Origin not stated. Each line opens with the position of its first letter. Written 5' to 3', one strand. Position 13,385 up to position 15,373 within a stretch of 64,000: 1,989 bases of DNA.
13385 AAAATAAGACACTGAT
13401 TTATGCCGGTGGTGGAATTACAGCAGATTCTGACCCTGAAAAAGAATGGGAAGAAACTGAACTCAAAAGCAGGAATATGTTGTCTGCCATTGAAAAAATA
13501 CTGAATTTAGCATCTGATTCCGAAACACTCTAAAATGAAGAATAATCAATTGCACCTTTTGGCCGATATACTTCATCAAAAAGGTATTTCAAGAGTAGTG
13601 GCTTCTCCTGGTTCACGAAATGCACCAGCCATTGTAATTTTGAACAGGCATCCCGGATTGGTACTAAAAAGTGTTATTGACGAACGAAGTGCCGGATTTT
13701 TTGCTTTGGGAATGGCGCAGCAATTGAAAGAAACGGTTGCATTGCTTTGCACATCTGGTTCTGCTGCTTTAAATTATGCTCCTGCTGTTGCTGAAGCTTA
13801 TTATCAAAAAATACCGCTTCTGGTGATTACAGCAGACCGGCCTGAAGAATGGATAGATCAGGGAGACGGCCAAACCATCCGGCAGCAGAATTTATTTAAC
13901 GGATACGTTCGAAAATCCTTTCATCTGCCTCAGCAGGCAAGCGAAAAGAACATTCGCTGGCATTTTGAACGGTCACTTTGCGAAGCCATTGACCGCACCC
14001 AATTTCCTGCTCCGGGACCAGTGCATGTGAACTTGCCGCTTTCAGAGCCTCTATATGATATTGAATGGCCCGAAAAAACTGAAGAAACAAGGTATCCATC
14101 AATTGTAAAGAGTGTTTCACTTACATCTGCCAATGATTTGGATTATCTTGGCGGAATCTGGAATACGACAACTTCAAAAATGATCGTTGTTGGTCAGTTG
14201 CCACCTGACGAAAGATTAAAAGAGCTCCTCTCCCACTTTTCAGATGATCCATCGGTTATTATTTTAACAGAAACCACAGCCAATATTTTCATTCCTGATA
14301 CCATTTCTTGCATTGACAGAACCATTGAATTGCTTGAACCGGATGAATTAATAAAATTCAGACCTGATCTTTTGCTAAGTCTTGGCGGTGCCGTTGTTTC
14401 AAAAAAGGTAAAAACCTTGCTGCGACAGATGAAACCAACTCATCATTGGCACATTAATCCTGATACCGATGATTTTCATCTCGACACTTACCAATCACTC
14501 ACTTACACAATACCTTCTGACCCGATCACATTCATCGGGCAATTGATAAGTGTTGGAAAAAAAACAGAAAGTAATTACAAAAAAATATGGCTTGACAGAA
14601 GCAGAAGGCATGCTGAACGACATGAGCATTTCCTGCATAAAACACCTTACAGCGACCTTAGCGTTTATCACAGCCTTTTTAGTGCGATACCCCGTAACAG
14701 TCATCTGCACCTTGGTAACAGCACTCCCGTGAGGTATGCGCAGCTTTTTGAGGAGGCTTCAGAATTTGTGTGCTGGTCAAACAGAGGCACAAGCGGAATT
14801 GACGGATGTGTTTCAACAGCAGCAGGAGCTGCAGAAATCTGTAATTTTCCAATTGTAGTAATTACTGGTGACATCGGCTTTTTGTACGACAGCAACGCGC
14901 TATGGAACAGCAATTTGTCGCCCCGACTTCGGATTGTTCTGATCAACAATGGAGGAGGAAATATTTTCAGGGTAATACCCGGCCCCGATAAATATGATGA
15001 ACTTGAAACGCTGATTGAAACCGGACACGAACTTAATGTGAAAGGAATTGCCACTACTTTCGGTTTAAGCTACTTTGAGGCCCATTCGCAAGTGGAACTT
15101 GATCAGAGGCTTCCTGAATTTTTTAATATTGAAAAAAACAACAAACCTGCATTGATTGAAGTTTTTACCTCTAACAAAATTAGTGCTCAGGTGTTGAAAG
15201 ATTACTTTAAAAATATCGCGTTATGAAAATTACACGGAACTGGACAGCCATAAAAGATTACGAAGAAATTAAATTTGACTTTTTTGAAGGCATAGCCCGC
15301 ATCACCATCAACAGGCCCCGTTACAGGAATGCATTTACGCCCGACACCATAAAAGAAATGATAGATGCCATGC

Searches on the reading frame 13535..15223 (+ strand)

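Call 76: search_protein_families(library=pfam, proteins=[window:13535-15223:+], max_evalue=0.001)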
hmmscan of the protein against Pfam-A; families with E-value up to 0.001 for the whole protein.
window:13535-15223:+ (563 aa): 3 families
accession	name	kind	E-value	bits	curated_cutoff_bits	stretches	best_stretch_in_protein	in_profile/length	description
PF02776.23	TPP_enzyme_N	-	2.1e-22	79.5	26.8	1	7-118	5-117/119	Thiamine pyrophosphate enzyme, N-terminal TPP binding domain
PF16582.11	TPP_enzyme_M_2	-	1e-07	32.4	30.1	1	216-392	42-207/208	Middle domain of thiamine pyrophosphate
PF02775.26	TPP_enzyme_C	-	7.2e-06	26.3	21.9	1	408-543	18-151/151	Thiamine pyrophosphate enzyme, C-terminal TPP binding domain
